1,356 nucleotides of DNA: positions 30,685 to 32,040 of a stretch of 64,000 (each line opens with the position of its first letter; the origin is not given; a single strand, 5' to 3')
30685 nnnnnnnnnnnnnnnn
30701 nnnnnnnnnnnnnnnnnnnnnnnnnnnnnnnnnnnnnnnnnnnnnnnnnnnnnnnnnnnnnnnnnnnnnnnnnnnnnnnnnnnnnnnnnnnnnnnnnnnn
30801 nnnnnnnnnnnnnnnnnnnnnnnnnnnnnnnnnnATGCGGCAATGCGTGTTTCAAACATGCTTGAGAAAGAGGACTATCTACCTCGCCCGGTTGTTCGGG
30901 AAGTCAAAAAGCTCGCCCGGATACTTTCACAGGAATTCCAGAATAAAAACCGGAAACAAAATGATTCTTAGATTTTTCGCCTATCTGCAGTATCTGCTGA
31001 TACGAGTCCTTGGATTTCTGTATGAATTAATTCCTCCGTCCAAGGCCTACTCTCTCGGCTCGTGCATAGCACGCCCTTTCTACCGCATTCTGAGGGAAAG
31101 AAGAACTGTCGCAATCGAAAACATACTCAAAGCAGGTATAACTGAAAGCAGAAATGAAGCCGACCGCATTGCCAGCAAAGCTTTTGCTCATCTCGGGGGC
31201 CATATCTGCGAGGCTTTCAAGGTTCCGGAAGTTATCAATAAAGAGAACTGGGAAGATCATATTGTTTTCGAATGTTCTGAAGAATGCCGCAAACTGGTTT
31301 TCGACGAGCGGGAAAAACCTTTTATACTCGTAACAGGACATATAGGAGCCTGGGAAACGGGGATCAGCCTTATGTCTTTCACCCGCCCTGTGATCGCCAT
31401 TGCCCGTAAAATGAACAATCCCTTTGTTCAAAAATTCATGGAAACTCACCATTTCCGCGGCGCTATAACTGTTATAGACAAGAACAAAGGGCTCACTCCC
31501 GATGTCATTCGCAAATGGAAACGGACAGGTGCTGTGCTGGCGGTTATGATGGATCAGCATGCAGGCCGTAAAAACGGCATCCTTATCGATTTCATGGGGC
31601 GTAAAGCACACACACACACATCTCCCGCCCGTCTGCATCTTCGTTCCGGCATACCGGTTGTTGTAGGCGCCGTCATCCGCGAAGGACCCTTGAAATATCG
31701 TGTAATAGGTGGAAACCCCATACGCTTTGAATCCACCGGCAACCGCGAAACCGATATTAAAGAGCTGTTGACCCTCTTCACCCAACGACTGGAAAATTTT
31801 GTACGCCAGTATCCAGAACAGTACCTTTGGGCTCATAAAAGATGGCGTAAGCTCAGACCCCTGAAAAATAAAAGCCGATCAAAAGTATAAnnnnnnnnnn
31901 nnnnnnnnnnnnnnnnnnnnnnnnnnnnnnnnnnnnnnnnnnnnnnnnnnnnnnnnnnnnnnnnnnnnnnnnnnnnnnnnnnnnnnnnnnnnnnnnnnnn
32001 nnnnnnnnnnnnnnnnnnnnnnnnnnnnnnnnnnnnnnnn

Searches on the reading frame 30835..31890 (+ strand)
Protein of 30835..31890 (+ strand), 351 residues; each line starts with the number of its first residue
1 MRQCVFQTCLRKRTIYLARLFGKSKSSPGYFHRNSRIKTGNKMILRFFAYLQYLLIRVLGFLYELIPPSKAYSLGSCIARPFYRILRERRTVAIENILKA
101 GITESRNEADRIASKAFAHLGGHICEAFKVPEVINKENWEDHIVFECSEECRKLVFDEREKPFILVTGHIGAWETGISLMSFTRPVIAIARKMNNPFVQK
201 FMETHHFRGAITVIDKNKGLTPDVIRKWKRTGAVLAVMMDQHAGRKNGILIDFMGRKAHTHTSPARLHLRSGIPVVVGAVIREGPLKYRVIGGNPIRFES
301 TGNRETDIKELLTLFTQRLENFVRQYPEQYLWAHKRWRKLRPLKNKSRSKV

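Call 8: search_protein_families(library=ncbifam, proteins=[window:30835-31890:+])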
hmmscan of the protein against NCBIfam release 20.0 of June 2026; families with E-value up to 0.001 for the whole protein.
window:30835-31890:+ (351 aa): 17 families
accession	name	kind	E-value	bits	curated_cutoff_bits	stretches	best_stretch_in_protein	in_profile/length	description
NF006270.0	PRK08419.1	equivalog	9.2e-32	110.5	248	1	54-340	8-291/298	lipid A biosynthesis lauroyl acyltransferase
NF005150.0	PRK06628.1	equivalog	1e-28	100.6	350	1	51-339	12-290/290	lipid A biosynthesis lauroyl acyltransferase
NF005120.0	PRK06553.1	equivalog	2.8e-27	95.8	273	1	50-338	21-307/308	lipid A biosynthesis lauroyl acyltransferase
NF006487.0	PRK08905.1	equivalog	1.6e-22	79.9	281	1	64-341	11-277/290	lysophospholipid acyltransferase family protein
TIGR02207.1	lipid_A_htrB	subfamily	1.6e-18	67.1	297.8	1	52-342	15-295/303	LpxL/LpxP family Kdo(2)-lipid IV(A) lauroyl/palmitoleoyl acyltransferase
NF004569.0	PRK05906.1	equivalog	3.4e-18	65.7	439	1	36-341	4-317/454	lipid A biosynthesis lauroyl acyltransferase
NF005399.0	PRK06946.1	subfamily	3.1e-16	59.5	343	1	45-339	3-285/294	lipid A biosynthesis lauroyl acyltransferase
NF005340.0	PRK06860.1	subfamily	3.7e-15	55.9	398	1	50-341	19-301/309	lipid A biosynthesis lauroyl acyltransferase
NF006432.0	PRK08706.1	equivalog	3.2e-14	52.9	384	1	59-342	7-282/289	lipid A biosynthesis lauroyl acyltransferase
NF004191.0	PRK05646.1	equivalog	7.3e-14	51.6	491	1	59-342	22-299/310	lipid A biosynthesis lauroyl acyltransferase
NF006437.0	PRK08733.1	equivalog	2e-13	50.1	540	1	65-339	33-296/306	LpxL/LpxP family Kdo(2)-lipid IV(A) lauroyl/palmitoleoyl acyltransferase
NF005952.0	PRK08025.1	equivalog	3.4e-11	42.8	517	1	49-347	16-303/306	kdo(2)-lipid IV(A) palmitoleoyltransferase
NF005919.0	PRK07920.1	equivalog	6.5e-11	41.8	209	1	66-330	25-286/311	phosphatidylinositol mannoside acyltransferase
NF004190.0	PRK05645.1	equivalog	1.7e-10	40.5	377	1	62-342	15-288/295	lysophospholipid acyltransferase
NF006507.0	PRK08943.1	subfamily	3.5e-10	39.4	337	1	62-335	36-302/322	lipid A biosynthesis (KDO)2-(lauroyl)-lipid IVA acyltransferase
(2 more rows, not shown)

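Call 9: search_protein_families(library=pfam, proteins=[window:30835-31890:+])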
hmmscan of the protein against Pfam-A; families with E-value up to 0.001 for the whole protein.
window:30835-31890:+ (351 aa): 1 family
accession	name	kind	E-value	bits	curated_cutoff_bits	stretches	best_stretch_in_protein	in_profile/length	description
PF03279.18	Lip_A_acyltrans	-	1.9e-34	119.7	22.3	1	52-339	12-295/295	Bacterial lipid A biosynthesis acyltransferase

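Call 19: find_related_loci(query=window:30835-31890:+, collection=genome_contigs, flank=4000)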
Query window:30835-31890:+ (351 aa) in genome_contigs; peptide patterns used: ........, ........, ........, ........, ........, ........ (x = any residue, [..] = any of these).
240 stretches matched a pattern; 134 encode a relative of the query (tblastn E <= 1e-3); the best 80 are kept; 80 distinct loci.
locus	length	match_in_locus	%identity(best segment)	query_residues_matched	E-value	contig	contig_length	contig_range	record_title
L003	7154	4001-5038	49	3-347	5e-113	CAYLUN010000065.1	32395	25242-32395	MAG TPA_asm: uncultured Lentisphaeraceae bacterium isolate SRP272421_co4_436 genome assembly, contig: NODE_2643_length_3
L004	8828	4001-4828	48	71-350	6e-88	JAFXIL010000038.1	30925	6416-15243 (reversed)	MAG: Kiritimatiellae bacterium isolate RGIG6444 Sheep_Rectum.Co__c552634, whole genome shotgun sequence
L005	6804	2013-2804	48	71-339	4e-86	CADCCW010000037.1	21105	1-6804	uncultured bacterium isolate RUG14537 genome assembly, contig: RUG14537_asm_37, whole genome shotgun sequence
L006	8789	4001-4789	49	71-338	1e-85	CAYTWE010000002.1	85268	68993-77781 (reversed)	MAG TPA_asm: uncultured Lentisphaeraceae bacterium isolate SRP350583_co2_409 genome assembly, contig: NODE_252_length_85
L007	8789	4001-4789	48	71-338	6e-86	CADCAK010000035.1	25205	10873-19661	uncultured bacterium isolate RUG14463 genome assembly, contig: RUG14463_asm_35, whole genome shotgun sequence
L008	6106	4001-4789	48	71-338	6e-86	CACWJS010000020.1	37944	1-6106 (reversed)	uncultured bacterium isolate RUG10640 genome assembly, contig: RUG10640_asm_20, whole genome shotgun sequence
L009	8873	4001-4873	45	50-340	7e-86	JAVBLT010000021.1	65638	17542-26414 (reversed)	MAG: Kiritimatiellia bacterium isolate EPI_MAG_00031 c_000008987815, whole genome shotgun sequence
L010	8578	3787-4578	48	71-339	1e-85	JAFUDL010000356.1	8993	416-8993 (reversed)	MAG: Kiritimatiellae bacterium isolate RGIG4394 Roe_deer_Omasum-1__c224706, whole genome shotgun sequence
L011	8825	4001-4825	48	71-350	5e-85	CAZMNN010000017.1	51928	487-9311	MAG TPA_asm: uncultured Lentisphaeraceae bacterium isolate binchicken_co370_263 genome assembly, contig: NODE_851_length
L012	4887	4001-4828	45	53-338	6e-85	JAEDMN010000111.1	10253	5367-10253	MAG: Kiritimatiellae bacterium isolate MAG267 NODE_7967_length_10253_cov_9.501765, whole genome shotgun sequence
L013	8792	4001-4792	46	71-339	1e-84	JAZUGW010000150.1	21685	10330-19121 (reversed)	MAG: Kiritimatiellia bacterium isolate T1900045282_TH20190052.MAGScoT_cleanbin_000029 SGB_5952_k141_1911326, whole genom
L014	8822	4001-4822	45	55-338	4e-84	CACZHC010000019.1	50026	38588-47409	uncultured bacterium isolate RUG12612 genome assembly, contig: RUG12612_asm_19, whole genome shotgun sequence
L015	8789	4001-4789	47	71-338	2e-83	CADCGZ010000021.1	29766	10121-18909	uncultured bacterium isolate RUG14632 genome assembly, contig: RUG14632_asm_21, whole genome shotgun sequence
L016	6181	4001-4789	47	71-338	2e-83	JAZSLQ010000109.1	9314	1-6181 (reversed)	MAG: Kiritimatiellia bacterium isolate T1900044557_TS20190023.MAGScoT_cleanbin_000052 SGB_318_k141_2682587, whole genome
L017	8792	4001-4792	49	71-339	2e-83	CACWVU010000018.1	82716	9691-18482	uncultured bacterium isolate RUG10963 genome assembly, contig: RUG10963_asm_18, whole genome shotgun sequence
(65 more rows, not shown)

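Call 42: find_homologous_proteins(query=window:30835-31890:+, max_evalue=1e-40)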
Query window:30835-31890:+ (351 aa): 185 proteins with E <= 1e-40 among 2001 candidates; the best 120 are listed.
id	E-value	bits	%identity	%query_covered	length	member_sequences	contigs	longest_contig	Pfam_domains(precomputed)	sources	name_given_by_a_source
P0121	2.0e-207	706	100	88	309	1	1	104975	PF03279.19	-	-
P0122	1.4e-152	526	71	87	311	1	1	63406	PF03279.19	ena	-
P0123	6.9e-148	510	68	87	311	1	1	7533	PF03279.19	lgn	-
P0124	8.5e-147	507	69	86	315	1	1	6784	PF03279.19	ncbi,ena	-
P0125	2.8e-142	492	64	83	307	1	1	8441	PF03279.19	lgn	-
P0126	1.2e-132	460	62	87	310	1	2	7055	PF03279.19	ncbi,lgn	-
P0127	2.9e-132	459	62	86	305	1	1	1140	PF03279.19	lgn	-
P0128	1.3e-125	437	59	88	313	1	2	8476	PF03279.19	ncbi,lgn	-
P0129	2.3e-125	436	61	83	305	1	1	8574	PF03279.19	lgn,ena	-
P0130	6.6e-123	428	58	85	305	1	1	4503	PF03279.19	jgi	-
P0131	8.3e-123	428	58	85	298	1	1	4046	PF03279.19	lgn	-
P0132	5.9e-122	425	58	85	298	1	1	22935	PF03279.19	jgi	-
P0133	6.7e-121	422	55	85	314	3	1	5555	PF03279.19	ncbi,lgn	-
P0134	4.7e-120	419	57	85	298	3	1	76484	PF03279.19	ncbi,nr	ncbi:MAG: lysophospholipid acyltransferase family protein [Kiritimatiellae bacterium]|nr:lysophospho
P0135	8.6e-120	418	58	85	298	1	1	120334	PF03279.19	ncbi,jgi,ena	ncbi:MAG: lysophospholipid acyltransferase family protein [Kiritimatiellia bacterium]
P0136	1.6e-119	417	58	78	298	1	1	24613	PF03279.19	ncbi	-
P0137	5.4e-117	409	57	83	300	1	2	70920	PF03279.19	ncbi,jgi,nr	ncbi:MAG: lysophospholipid acyltransferase family protein [Kiritimatiellae bacterium]|jgi:KDO2-lipid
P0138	6.6e-117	409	55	84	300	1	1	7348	PF03279.19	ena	-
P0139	1.2e-115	404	56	85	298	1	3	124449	PF03279.19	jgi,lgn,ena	-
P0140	5.8e-114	399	56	83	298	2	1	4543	PF03279.19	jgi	-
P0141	1.9e-113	397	58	83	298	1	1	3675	PF03279.19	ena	-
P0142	2.5e-113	397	58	83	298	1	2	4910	PF03279.19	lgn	-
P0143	4.0e-113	396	57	83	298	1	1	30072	PF03279.19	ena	-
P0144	6.3e-113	395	56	83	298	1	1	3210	PF03279.19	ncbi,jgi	-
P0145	5.2e-112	392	56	83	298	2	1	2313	PF03279.19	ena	-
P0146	1.3e-111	391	54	82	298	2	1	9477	PF03279.19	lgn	-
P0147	1.7e-111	391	56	83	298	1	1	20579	PF03279.19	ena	-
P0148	2.5e-111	390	57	83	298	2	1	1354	PF03279.19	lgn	-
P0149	3.4e-111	390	54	83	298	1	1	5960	PF03279.19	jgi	jgi:KDO2-lipid IV(A) lauroyltransferase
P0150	3.4e-111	390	55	83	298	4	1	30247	PF03279.19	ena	-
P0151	4.2e-111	389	56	83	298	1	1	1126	PF03279.19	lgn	-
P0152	9.5e-111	388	55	83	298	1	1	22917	PF03279.19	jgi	-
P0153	1.0e-110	388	55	84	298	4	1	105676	PF03279.19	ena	-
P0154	1.0e-110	388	55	83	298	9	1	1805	PF03279.19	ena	-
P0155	2.3e-110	387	54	82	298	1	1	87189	PF03279.19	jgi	jgi:KDO2-lipid IV(A) lauroyltransferase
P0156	8.0e-110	385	54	83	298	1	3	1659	PF03279.19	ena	-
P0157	8.8e-110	385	54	83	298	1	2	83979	PF03279.19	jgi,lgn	jgi:KDO2-lipid IV(A) lauroyltransferase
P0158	1.0e-109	385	55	83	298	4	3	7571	PF03279.19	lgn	-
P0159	1.1e-109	385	55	83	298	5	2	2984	PF03279.19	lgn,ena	-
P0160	1.2e-109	385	53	83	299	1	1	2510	PF03279.19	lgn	-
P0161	1.2e-109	385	57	83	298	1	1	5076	PF03279.19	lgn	-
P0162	1.9e-109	384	55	83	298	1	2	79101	PF03279.19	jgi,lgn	jgi:KDO2-lipid IV(A) lauroyltransferase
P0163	2.1e-109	384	56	83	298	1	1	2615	PF03279.19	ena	-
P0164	2.5e-109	384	53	83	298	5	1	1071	PF03279.19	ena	-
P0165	3.4e-109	383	55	83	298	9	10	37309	PF03279.19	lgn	-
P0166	4.4e-109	383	54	82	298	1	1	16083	PF03279.19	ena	-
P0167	7.8e-109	382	55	83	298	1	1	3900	PF03279.19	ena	-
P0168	8.1e-109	382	55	83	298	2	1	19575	PF03279.19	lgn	-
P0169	8.7e-109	382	52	83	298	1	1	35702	PF03279.19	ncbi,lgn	-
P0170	9.0e-109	382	56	82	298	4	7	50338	PF03279.19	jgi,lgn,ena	jgi:KDO2-lipid IV(A) lauroyltransferase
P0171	1.3e-108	381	55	83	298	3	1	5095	PF03279.19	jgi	jgi:KDO2-lipid IV(A) lauroyltransferase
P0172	1.7e-108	381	53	82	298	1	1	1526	PF03279.19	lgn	-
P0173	2.5e-108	380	51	85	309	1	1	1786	PF03279.19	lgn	-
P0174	2.8e-108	380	52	83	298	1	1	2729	PF03279.19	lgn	-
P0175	3.8e-108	380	55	83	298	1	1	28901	PF03279.19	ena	-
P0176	3.9e-108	380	55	83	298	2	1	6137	PF03279.19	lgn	-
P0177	6.5e-108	379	52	83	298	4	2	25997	PF03279.19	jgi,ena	-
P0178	9.5e-108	378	53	83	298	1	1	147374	PF03279.19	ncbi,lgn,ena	-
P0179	2.8e-107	377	54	83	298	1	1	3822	PF03279.19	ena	-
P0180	2.8e-107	377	54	83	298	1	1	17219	PF03279.19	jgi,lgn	-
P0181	2.9e-107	377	54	83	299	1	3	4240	PF03279.19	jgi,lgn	jgi:KDO2-lipid IV(A) lauroyltransferase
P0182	3.0e-107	377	54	83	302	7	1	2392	PF03279.19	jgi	-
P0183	3.8e-107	376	53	84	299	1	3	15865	PF03279.19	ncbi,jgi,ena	-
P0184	4.2e-107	376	53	83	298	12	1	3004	PF03279.19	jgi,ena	-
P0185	4.9e-107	376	52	82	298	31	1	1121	PF03279.19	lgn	-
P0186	5.3e-107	376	53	83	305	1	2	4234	PF03279.19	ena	-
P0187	5.8e-107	376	52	85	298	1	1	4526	PF03279.19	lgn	-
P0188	8.1e-107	375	54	83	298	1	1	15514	PF03279.19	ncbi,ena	-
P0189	1.0e-106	375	55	82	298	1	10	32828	PF03279.19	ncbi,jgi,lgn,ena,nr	ncbi:MAG TPA: lysophospholipid acyltransferase family protein [Kiritimatiellia bacterium]|nr:lysopho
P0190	1.0e-106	375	54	83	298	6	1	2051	PF03279.19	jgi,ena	-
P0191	1.8e-106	374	55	83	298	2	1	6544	PF03279.19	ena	-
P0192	2.0e-106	374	54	82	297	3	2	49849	PF03279.19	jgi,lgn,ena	-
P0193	2.2e-106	374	53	83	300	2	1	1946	PF03279.19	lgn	-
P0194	3.2e-106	373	55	79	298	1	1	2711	PF03279.19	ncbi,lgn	-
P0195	4.2e-106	373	53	83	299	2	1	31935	PF03279.19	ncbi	-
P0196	6.4e-106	372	52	85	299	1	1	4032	PF03279.19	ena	-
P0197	9.4e-106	372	52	83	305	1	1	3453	PF03279.19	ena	-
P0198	9.7e-106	372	52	83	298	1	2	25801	PF03279.19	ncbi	ncbi:MAG: lysophospholipid acyltransferase family protein [bacterium]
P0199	1.3e-105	371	52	83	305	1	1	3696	PF03279.19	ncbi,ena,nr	ncbi:MAG: lysophospholipid acyltransferase family protein [Kiritimatiellae bacterium]|nr:lysophospho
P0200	1.4e-105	371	51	83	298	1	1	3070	PF03279.19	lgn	-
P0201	1.6e-105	371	54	83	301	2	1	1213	PF03279.19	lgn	-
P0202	1.8e-105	371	52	83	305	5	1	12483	PF03279.19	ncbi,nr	ncbi:MAG: lysophospholipid acyltransferase family protein [Kiritimatiellae bacterium]|nr:lysophospho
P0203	2.3e-105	371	51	85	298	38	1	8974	PF03279.19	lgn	-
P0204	3.2e-105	370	53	82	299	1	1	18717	PF03279.19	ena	-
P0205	4.6e-105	370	54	78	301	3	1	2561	PF03279.19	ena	-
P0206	4.8e-105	370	53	83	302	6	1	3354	PF03279.19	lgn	-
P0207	7.0e-105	369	53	82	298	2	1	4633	PF03279.19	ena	-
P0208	1.1e-104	368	51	85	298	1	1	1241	PF03279.19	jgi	jgi:KDO2-lipid IV(A) lauroyltransferase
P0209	1.1e-104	368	53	83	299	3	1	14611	PF03279.19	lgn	-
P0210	1.2e-104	368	51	85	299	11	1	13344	PF03279.19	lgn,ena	-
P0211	1.3e-104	368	51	84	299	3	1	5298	PF03279.19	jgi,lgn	jgi:KDO2-lipid IV(A) lauroyltransferase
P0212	1.8e-104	368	49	84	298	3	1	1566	PF03279.19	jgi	-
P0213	2.1e-104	367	51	85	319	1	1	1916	PF03279.19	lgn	-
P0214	2.3e-104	367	52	83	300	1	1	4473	PF03279.19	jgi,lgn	jgi:KDO2-lipid IV(A) lauroyltransferase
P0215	6.1e-104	366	51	83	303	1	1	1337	PF03279.19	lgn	-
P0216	1.3e-103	365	53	83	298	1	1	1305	PF03279.19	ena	-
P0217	1.5e-103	365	51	83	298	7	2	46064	PF03279.19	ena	-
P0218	3.2e-103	363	51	83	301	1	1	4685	PF03279.19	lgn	-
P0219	4.9e-103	363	53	83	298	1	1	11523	PF03279.19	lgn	-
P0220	5.9e-103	363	52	85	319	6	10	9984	PF03279.19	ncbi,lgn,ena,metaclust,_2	metaclust:\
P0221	1.3e-102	362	47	88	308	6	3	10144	PF03279.19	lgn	-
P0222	1.6e-102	361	50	85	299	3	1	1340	PF03279.19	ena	-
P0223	1.7e-102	361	52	83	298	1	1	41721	PF03279.19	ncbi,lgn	-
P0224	2.2e-102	361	53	85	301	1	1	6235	PF03279.19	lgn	-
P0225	3.1e-102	360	51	83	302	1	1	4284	PF03279.19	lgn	-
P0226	1.5e-101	358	50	85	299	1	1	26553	PF03279.19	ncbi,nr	ncbi:MAG: lysophospholipid acyltransferase family protein [Kiritimatiellae bacterium]|nr:lysophospho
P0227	2.0e-101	358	51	84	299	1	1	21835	PF03279.19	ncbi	-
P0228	2.6e-101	357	52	82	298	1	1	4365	PF03279.19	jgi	jgi:KDO2-lipid IV(A) lauroyltransferase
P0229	2.9e-101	357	51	84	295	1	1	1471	PF03279.19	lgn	-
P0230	1.5e-100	355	49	83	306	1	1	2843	PF03279.19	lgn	-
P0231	2.9e-100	354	52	82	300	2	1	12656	PF03279.19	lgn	-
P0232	9.5e-100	352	53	82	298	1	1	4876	PF03279.19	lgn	-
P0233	1.1e-99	352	49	85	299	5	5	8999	PF03279.19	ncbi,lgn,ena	-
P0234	1.5e-99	351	52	82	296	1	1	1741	PF03279.19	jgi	jgi:KDO2-lipid IV(A) lauroyltransferase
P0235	3.4e-99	350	50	84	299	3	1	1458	PF03279.19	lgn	-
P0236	6.0e-99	349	50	85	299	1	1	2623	PF03279.19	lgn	-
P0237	6.5e-99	349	53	80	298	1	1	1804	PF03279.19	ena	-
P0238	1.1e-98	349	63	65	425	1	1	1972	PF02653.22,PF03279.19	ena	-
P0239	5.1e-98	346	51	83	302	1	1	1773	PF03279.19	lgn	-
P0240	6.8e-98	346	52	81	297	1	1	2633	PF03279.19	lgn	-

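Call 43: find_encoding_contigs(protein=P0122, flank=5000, max_places=1)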
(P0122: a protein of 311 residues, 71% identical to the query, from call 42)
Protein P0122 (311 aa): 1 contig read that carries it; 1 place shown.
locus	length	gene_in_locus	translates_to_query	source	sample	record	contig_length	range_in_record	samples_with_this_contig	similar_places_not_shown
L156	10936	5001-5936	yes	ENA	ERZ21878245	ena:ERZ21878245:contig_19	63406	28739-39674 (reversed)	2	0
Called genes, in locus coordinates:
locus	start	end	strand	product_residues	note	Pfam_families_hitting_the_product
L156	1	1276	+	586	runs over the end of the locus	PF21231:GH141_M, PF13229:Beta_helix (weak)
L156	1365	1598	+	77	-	-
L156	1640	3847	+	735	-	PF11028:TMEM260_N (faint)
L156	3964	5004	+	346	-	PF12895:ANAPC3 (faint), PF13432:TPR_16 (faint), PF24575:TPR_Slam (faint), PF00515:TPR_1 (faint), PF07719:TPR_2 (faint), PF25060:ARM_TT21_2nd (faint), PF25062:ARM_TT21_N (weak), PF14559:TPR_19 (weak), +8 more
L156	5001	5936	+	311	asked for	PF03279:Lip_A_acyltrans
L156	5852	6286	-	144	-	-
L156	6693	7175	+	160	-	-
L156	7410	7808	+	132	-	PF02922:CBM_48, PF16561:AMPK1_CBM, PF22058:X25_BaPul_like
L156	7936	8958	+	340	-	PF04166:PdxA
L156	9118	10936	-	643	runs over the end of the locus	PF02638:GHL10, PF13200:DUF4015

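Call 44: find_encoding_contigs(protein=P0123, flank=3000, max_places=1)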
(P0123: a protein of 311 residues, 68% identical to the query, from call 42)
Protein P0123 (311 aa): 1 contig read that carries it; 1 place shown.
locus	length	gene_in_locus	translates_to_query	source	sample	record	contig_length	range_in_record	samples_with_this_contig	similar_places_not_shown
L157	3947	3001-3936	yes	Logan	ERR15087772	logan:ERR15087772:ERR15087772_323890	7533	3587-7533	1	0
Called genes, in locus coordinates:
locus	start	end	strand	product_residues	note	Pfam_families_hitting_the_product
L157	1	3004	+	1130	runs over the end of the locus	PF11028:TMEM260_N (faint), PF12895:ANAPC3 (faint), PF13424:TPR_12 (faint), PF22860:DUF7017 (faint), PF25062:ARM_TT21_N (faint), PF00515:TPR_1 (faint), PF07719:TPR_2 (faint), PF13181:TPR_8 (faint), +7 more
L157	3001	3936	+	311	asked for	PF03279:Lip_A_acyltrans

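Call 45: find_encoding_contigs(protein=P0124, flank=3000, max_places=1)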
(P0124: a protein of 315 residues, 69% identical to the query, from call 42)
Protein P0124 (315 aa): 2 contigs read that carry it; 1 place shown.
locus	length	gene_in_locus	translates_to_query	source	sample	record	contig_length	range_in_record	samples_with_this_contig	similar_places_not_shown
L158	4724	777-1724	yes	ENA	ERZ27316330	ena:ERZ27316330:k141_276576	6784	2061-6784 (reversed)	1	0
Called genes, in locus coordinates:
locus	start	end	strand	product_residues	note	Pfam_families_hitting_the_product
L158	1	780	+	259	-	?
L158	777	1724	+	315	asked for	PF03279:Lip_A_acyltrans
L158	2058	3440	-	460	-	PF01120:Alpha_L_fucos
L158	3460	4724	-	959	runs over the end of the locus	PF01261:AP_endonuc_2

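Call 46: find_encoding_contigs(protein=P0125, flank=3000, max_places=1)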
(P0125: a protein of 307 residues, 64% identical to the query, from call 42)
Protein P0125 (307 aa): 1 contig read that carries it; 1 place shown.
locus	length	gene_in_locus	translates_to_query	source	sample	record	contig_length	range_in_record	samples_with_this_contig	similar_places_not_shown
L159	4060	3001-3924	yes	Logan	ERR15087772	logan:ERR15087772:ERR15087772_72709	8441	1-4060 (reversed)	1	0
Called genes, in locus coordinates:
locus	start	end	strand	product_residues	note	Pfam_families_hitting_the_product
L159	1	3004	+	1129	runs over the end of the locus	PF11028:TMEM260_N (faint), PF13424:TPR_12 (faint), PF23914:TPR_CcmH_CycH (faint), PF00515:TPR_1 (faint), PF07719:TPR_2 (faint), PF13181:TPR_8 (faint), PF13428:TPR_14 (faint), PF14559:TPR_19 (weak), +3 more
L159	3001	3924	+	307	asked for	PF03279:Lip_A_acyltrans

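Call 47: find_encoding_contigs(protein=P0126, flank=3000, max_places=1)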
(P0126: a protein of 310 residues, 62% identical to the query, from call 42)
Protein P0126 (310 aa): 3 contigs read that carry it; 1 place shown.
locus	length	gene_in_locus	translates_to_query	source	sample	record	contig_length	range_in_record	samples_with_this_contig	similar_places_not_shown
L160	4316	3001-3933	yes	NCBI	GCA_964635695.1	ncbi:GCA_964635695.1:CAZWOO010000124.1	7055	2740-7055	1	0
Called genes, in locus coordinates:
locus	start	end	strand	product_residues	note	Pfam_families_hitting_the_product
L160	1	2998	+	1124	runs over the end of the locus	PF13428:TPR_14 (faint), PF11028:TMEM260_N (faint), PF13432:TPR_16 (faint), PF13424:TPR_12 (faint), PF25060:ARM_TT21_2nd (faint), PF00515:TPR_1 (faint), PF07719:TPR_2 (faint), PF23914:TPR_CcmH_CycH (weak), +3 more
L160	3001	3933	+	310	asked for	PF03279:Lip_A_acyltrans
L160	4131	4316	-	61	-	?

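Call 48: find_encoding_contigs(protein=P0128, flank=3000, max_places=1)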
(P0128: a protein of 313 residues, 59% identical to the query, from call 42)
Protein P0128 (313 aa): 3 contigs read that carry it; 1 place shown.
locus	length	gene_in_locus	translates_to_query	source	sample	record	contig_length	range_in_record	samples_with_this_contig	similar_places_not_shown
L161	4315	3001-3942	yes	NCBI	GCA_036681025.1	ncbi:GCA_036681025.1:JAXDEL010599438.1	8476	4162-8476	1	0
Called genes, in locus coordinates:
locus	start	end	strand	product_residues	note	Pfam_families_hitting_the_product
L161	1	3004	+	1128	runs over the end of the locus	PF11028:TMEM260_N (weak), PF14559:TPR_19 (faint), PF07719:TPR_2 (faint), PF23914:TPR_CcmH_CycH (faint), PF13432:TPR_16 (faint)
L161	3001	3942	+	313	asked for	PF03279:Lip_A_acyltrans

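Call 63: find_encoding_contigs(protein=P0135, flank=6000, max_places=1)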
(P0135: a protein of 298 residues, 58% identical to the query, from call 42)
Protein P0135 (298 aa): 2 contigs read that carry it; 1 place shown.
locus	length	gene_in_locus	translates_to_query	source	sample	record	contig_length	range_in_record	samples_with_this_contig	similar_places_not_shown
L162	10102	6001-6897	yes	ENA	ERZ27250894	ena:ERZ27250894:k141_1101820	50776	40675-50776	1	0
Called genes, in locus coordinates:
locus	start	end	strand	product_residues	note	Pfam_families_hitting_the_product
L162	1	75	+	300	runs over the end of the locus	-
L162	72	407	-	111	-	-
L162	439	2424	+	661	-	-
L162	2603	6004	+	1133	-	PF11028:TMEM260_N (faint), PF13432:TPR_16 (faint), PF14559:TPR_19 (faint), PF23914:TPR_CcmH_CycH (faint), PF07719:TPR_2 (faint), PF12895:ANAPC3 (faint)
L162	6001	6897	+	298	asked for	PF03279:Lip_A_acyltrans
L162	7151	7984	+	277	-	PF00383:dCMP_cyt_deam_1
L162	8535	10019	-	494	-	PF01609:DDE_Tnp_1 (faint)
